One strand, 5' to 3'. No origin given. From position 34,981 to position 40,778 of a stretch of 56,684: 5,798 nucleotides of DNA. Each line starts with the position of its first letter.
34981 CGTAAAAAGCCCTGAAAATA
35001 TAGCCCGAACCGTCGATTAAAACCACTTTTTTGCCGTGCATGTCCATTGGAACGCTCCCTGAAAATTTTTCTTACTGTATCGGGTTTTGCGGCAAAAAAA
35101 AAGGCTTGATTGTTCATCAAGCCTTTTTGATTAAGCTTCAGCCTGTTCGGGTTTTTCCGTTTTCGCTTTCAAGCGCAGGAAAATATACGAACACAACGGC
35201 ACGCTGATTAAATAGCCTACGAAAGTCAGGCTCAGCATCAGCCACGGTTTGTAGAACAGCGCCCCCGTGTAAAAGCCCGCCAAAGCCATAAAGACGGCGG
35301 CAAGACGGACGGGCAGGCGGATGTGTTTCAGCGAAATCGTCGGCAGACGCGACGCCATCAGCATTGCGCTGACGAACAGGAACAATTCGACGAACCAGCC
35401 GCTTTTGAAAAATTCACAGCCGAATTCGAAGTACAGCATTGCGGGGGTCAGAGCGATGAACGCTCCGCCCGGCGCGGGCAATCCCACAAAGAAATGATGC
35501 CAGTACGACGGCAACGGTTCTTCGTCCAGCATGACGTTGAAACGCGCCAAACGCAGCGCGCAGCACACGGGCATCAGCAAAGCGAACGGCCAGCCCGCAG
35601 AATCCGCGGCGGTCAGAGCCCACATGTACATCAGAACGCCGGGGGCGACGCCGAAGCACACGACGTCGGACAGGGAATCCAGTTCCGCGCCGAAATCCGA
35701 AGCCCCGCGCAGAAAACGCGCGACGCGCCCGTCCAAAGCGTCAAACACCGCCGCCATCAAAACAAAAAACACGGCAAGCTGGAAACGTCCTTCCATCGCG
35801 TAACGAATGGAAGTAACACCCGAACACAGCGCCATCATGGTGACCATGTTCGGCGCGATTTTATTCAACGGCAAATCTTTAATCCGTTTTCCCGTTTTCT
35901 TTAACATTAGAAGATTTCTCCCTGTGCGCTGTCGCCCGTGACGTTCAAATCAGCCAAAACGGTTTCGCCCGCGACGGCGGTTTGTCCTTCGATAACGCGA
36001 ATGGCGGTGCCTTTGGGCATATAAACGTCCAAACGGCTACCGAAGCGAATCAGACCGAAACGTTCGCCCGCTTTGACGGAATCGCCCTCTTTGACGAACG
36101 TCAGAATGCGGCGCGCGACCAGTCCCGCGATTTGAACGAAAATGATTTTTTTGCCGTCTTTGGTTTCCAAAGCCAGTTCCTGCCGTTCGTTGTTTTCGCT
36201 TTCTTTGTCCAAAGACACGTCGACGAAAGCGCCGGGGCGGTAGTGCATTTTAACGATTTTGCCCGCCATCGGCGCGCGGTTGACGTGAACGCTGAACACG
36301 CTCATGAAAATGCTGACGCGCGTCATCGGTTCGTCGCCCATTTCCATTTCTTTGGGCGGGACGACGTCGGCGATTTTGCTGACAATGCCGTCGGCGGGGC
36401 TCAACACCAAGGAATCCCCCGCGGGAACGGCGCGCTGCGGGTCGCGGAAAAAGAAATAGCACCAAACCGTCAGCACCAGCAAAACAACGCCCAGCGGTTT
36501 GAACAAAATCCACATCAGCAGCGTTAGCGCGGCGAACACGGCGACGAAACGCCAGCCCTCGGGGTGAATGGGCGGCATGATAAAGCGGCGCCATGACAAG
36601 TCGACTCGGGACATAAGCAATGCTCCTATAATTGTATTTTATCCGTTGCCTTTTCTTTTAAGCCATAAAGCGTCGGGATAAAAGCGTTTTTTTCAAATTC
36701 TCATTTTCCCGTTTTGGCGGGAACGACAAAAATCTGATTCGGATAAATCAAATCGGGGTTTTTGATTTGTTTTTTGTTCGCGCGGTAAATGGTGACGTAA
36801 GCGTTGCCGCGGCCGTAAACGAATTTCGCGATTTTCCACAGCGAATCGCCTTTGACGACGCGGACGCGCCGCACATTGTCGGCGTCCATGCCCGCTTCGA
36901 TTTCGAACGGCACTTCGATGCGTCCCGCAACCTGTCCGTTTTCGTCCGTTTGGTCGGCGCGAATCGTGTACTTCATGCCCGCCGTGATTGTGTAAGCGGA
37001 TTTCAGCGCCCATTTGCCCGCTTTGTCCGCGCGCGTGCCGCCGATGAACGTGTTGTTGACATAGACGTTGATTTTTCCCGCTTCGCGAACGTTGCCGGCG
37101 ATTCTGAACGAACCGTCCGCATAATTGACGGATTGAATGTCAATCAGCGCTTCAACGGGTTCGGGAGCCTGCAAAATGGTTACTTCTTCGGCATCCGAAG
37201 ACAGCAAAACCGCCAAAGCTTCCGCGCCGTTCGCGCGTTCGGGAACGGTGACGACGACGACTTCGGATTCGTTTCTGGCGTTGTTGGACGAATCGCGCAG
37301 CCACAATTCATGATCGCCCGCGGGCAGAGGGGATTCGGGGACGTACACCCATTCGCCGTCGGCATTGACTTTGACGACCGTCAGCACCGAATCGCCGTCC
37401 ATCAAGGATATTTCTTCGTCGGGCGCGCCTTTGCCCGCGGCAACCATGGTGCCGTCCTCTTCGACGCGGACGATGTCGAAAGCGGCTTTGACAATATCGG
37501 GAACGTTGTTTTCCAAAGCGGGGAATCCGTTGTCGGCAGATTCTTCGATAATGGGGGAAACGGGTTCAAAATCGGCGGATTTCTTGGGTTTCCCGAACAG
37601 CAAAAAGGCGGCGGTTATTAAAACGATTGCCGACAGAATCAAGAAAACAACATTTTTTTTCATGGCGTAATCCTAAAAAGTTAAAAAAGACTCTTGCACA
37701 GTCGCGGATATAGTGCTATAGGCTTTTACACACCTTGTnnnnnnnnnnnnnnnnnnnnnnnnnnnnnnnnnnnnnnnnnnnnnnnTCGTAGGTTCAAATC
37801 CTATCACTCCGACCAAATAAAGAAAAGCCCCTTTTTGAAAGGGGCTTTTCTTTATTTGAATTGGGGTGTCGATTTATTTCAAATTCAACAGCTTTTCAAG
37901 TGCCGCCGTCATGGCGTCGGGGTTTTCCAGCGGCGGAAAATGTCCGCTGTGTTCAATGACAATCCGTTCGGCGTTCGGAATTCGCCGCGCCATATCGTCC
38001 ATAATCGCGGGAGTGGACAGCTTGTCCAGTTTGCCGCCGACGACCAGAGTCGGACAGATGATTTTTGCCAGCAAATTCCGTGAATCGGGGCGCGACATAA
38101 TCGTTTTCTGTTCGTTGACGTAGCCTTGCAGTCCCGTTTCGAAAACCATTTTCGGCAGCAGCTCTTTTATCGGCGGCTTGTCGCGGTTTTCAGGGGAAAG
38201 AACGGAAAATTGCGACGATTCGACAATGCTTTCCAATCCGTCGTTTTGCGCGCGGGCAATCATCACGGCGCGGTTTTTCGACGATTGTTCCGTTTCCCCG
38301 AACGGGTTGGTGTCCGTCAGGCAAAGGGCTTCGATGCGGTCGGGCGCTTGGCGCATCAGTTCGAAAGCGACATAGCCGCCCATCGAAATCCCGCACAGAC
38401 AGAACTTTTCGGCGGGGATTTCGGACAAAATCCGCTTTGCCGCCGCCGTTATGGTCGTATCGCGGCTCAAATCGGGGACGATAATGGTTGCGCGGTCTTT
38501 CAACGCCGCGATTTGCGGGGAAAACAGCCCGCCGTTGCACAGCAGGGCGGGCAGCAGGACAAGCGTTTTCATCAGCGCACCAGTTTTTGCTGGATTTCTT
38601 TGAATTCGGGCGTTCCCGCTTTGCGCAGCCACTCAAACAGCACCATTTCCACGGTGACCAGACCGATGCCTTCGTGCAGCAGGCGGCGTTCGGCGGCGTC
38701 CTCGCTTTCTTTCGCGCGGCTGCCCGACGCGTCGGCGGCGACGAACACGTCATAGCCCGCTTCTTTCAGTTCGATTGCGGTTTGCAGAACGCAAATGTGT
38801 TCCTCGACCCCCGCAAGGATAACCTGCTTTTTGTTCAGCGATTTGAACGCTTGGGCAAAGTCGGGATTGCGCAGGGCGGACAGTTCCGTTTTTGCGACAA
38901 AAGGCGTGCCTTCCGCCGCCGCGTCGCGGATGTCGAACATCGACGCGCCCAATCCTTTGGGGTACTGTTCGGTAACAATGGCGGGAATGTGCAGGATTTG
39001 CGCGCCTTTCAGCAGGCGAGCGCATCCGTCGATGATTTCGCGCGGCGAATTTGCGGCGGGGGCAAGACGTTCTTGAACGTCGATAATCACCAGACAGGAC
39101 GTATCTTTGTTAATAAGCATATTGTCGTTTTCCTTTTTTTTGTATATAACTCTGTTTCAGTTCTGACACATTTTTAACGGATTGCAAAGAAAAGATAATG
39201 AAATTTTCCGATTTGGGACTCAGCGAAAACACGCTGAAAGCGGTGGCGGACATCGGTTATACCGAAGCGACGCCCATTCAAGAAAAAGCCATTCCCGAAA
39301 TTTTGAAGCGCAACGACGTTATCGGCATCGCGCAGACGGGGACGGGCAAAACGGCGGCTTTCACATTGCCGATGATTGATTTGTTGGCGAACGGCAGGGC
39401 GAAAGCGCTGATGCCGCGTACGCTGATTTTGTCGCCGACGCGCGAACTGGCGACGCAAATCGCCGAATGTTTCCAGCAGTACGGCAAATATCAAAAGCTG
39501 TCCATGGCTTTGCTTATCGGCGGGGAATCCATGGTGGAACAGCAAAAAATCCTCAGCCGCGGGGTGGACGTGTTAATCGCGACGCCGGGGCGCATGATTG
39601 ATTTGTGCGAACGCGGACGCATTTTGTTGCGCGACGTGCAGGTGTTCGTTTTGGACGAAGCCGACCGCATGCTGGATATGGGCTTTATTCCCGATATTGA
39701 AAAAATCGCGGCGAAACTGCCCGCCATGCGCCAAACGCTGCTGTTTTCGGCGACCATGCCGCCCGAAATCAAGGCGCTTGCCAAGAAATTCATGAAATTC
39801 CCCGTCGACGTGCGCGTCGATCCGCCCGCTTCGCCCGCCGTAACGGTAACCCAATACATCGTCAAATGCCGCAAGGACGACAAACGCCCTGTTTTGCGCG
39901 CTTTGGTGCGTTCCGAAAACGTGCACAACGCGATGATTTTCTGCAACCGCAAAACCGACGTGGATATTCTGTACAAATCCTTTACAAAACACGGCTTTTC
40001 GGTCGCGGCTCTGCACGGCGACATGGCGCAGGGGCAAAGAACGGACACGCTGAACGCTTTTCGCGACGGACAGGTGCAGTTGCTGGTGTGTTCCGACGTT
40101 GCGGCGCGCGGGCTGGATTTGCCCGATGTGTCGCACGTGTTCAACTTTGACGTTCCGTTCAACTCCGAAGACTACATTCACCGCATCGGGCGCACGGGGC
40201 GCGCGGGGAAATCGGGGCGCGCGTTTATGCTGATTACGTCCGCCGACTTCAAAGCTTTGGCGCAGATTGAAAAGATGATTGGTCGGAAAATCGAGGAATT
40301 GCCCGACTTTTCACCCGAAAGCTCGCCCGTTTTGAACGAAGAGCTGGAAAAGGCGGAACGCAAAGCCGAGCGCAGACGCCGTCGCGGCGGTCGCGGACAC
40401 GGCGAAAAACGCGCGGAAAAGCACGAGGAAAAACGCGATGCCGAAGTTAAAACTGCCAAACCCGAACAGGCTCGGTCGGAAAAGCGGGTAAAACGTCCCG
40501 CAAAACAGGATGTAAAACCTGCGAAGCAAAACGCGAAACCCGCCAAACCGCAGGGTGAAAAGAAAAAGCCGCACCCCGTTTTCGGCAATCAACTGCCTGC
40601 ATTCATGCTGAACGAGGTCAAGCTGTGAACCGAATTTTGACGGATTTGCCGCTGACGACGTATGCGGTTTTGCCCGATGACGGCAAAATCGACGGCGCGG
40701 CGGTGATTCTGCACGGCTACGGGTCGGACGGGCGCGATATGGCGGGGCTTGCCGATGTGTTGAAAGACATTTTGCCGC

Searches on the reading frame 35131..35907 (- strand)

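Call 32: search_protein_families(library=pfam, proteins=[window:35131-35907:-], max_evalue=0.0001)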
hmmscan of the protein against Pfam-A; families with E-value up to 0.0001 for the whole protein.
window:35131-35907:- (258 aa): 1 family
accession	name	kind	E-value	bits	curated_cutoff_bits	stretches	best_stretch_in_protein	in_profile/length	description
PF01066.26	CDP-OH_P_transf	-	7.8e-22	78.7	22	1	18-172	3-138/152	CDP-alcohol phosphatidyltransferase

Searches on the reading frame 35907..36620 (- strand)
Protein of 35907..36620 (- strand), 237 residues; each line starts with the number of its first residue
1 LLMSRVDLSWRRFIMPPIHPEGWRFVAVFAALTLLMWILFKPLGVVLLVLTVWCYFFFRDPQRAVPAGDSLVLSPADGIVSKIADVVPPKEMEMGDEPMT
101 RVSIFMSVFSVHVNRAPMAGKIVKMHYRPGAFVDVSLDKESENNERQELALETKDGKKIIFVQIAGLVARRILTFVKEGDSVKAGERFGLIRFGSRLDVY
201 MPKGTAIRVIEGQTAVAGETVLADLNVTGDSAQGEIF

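Call 32: search_protein_families(library=pfam, proteins=[window:35907-36620:-], max_evalue=0.0001)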
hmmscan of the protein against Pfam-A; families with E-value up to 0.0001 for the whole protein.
window:35907-36620:- (237 aa): 1 family
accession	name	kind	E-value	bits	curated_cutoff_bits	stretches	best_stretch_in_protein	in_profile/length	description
PF02666.20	PS_Dcarbxylase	-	7e-46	156.8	22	1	52-222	3-197/198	Phosphatidylserine decarboxylase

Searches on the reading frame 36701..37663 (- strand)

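Call 32: search_protein_families(library=pfam, proteins=[window:36701-37663:-], max_evalue=0.0001)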
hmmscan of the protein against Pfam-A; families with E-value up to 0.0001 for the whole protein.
window:36701-37663:- (320 aa): 3 families
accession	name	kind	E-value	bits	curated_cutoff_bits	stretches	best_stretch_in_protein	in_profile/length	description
PF01476.26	LysM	-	6.3e-08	32.9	20.9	1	268-315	2-43/43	LysM domain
PF19077.6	Big_13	-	1.1e-07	32.7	27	0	186-255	31-100/102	Bacterial Ig-like domain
PF17936.7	Big_6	-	9.5e-07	29.4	27.6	0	63-140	6-81/83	Bacterial Ig domain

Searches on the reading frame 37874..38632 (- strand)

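Call 32: search_protein_families(library=pfam, proteins=[window:37874-38632:-], max_evalue=0.0001)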
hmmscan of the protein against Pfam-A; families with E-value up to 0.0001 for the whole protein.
window:37874-38632:- (252 aa): 3 families
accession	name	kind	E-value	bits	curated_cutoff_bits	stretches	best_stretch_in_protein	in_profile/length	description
PF00561.26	Abhydrolase_1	-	2.7e-16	60.4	25.8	1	64-238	58-245/245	alpha/beta hydrolase fold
PF12697.13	Abhydrolase_6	-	7.6e-12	46.8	26.3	1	30-243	2-216/217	Alpha/beta hydrolase family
PF12146.15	Hydrolase_4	-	5.7e-08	32.8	27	1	64-231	65-232/239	Serine aminopeptidase, S33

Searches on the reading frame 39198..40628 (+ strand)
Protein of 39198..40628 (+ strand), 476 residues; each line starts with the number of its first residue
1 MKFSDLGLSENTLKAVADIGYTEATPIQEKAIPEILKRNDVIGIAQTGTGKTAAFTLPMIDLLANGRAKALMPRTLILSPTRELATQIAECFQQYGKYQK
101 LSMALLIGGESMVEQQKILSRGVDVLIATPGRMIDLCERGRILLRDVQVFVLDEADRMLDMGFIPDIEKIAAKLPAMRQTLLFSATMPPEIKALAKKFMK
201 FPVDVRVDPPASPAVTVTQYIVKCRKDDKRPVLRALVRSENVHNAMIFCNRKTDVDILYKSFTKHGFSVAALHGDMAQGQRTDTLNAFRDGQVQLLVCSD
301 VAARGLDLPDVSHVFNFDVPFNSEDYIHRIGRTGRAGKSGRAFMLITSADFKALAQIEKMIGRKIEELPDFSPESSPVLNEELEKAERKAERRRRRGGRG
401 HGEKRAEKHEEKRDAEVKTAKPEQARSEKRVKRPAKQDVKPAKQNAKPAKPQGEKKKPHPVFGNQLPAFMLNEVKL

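Call 7: search_protein_families(library=pfam, proteins=[window:39198-40628:+], max_evalue=0.01)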
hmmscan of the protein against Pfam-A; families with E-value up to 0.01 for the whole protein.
window:39198-40628:+ (476 aa): 3 families
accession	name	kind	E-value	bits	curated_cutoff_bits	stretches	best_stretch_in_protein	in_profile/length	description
PF00270.35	DEAD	-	1.6e-49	168.3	26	1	25-192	1-165/167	DEAD/DEAH box helicase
PF00271.37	Helicase_C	-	1.6e-35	122.1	23.5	1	229-337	2-110/110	Helicase conserved C-terminal domain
PF04851.21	ResIII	-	2e-08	34.7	22.5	1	25-187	5-162/164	Type III restriction enzyme, res subunit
